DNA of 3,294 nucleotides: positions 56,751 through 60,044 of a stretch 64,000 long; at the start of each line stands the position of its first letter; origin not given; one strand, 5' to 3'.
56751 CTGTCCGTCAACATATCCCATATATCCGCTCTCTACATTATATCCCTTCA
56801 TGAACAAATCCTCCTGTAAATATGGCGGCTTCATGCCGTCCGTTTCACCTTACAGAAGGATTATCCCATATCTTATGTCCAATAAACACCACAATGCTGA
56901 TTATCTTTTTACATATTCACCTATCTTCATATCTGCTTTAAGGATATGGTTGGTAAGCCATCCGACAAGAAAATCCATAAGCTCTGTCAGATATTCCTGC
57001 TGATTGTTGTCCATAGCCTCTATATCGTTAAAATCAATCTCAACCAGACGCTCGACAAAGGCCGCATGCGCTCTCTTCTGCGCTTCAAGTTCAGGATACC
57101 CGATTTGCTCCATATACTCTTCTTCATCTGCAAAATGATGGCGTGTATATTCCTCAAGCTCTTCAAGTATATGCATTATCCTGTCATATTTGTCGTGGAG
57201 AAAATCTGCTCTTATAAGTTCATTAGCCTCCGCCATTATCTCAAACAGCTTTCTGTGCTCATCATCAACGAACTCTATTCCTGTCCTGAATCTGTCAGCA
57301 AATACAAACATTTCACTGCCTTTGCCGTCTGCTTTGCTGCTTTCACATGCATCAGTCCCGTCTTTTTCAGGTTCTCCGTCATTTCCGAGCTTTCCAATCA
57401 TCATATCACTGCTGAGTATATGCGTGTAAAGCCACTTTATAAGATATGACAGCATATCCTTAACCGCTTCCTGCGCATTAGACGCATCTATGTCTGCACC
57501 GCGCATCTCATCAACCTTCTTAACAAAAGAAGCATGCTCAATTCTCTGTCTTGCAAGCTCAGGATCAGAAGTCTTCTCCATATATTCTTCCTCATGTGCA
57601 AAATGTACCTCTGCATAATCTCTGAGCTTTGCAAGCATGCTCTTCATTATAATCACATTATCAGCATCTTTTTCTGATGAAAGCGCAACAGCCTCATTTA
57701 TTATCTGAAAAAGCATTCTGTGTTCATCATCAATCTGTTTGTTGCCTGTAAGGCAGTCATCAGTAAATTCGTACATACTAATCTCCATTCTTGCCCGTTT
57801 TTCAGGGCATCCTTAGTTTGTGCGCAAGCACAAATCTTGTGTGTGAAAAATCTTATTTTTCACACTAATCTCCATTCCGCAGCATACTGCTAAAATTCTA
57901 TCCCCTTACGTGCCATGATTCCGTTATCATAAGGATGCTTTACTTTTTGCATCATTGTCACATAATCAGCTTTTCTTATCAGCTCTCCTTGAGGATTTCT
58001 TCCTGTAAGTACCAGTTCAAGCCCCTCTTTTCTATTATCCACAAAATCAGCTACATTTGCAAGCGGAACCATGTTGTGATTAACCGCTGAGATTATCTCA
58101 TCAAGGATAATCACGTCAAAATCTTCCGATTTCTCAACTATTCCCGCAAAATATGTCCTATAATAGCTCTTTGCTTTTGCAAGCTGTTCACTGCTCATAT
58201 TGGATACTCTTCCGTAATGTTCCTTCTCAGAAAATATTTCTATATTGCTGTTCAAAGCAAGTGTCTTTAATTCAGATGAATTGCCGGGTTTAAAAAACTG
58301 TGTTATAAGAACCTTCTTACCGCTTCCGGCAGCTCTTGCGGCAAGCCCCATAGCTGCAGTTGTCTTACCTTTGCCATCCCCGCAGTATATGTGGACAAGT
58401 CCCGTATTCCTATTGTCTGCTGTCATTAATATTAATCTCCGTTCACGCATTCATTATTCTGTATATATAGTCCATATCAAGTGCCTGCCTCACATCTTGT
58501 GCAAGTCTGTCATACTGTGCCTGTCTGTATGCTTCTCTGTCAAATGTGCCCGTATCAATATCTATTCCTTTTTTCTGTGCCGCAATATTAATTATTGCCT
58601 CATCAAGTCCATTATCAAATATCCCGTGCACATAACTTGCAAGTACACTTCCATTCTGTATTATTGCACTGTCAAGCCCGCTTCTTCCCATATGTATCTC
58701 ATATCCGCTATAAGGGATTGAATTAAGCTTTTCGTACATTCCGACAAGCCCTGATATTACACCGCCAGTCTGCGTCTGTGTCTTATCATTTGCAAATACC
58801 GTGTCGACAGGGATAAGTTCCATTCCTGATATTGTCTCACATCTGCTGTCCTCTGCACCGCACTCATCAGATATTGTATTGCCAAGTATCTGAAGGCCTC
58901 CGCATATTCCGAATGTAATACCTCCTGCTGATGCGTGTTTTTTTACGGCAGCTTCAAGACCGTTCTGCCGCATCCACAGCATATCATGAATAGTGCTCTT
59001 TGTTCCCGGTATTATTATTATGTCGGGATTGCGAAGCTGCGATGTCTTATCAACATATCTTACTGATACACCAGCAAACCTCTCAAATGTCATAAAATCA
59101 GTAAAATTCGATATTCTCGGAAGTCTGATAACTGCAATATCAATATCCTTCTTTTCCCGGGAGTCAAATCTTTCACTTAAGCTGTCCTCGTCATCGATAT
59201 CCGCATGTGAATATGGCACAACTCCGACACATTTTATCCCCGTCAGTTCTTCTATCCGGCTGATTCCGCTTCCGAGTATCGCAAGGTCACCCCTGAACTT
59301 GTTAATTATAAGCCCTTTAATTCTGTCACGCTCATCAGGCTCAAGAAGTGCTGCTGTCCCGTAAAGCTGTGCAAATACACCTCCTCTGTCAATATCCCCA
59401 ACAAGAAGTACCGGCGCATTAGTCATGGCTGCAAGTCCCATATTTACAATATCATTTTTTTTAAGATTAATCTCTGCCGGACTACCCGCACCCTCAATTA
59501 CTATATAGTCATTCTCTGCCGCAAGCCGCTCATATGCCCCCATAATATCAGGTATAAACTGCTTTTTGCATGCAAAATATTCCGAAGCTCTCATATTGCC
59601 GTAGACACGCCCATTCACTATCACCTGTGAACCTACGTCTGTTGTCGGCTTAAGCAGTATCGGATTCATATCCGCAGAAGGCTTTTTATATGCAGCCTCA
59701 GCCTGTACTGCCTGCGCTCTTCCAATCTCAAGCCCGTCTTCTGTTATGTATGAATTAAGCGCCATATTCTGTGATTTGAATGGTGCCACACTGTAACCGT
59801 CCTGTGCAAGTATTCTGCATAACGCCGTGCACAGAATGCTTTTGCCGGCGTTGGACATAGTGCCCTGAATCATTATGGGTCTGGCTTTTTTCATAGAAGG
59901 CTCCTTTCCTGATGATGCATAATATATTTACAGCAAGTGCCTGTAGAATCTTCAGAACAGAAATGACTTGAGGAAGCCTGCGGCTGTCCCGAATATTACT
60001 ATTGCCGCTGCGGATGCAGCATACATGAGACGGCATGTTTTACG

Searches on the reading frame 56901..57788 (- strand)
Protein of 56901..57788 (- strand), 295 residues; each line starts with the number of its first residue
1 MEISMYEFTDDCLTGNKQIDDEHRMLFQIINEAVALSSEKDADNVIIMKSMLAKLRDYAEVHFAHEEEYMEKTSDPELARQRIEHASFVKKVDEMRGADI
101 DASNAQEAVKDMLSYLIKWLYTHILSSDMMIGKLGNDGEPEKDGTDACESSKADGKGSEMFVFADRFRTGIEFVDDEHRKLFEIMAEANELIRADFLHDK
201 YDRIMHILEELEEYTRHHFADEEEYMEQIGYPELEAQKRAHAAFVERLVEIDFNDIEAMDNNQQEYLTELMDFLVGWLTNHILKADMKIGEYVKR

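Call 87: search_protein_families(library=pfam, proteins=[window:56901-57788:-], max_evalue=0.00001)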
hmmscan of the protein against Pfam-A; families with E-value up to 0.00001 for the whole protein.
window:56901-57788:- (295 aa): 1 family
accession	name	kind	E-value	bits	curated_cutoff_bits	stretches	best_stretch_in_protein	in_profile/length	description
PF01814.28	Hemerythrin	-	1.5e-29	103.5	25.3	2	169-289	1-123/127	Hemerythrin HHE cation binding domain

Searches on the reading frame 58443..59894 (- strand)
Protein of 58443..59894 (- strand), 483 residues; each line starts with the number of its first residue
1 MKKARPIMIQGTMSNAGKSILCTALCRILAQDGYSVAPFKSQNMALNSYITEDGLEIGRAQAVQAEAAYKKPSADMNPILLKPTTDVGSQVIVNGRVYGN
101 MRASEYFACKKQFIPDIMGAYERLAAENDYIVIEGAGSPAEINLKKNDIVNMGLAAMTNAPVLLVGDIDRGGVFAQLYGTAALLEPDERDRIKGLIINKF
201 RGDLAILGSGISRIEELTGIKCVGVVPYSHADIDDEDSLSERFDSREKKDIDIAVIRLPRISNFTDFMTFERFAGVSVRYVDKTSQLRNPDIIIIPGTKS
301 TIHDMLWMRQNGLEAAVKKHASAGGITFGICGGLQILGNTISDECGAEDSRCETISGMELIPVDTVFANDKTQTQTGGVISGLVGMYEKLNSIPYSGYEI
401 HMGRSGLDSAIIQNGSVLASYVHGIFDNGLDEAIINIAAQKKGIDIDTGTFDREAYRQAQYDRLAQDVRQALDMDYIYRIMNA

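Call 87: search_protein_families(library=pfam, proteins=[window:58443-59894:-], max_evalue=0.00001)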
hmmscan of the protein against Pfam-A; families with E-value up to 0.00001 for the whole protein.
window:58443-59894:- (483 aa): 3 families
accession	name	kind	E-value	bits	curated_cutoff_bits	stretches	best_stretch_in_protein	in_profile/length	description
PF07685.20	GATase_3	-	2.4e-44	151.8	27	1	252-428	1-193/196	CobB/CobQ-like glutamine amidotransferase domain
PF01656.29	CbiA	-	3.3e-21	76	25.4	1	7-233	1-116/125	CobQ/CobB/MinD/ParA nucleotide binding domain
PF13500.12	AAA_26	-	8.2e-18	65.4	27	1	6-230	2-192/198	AAA domain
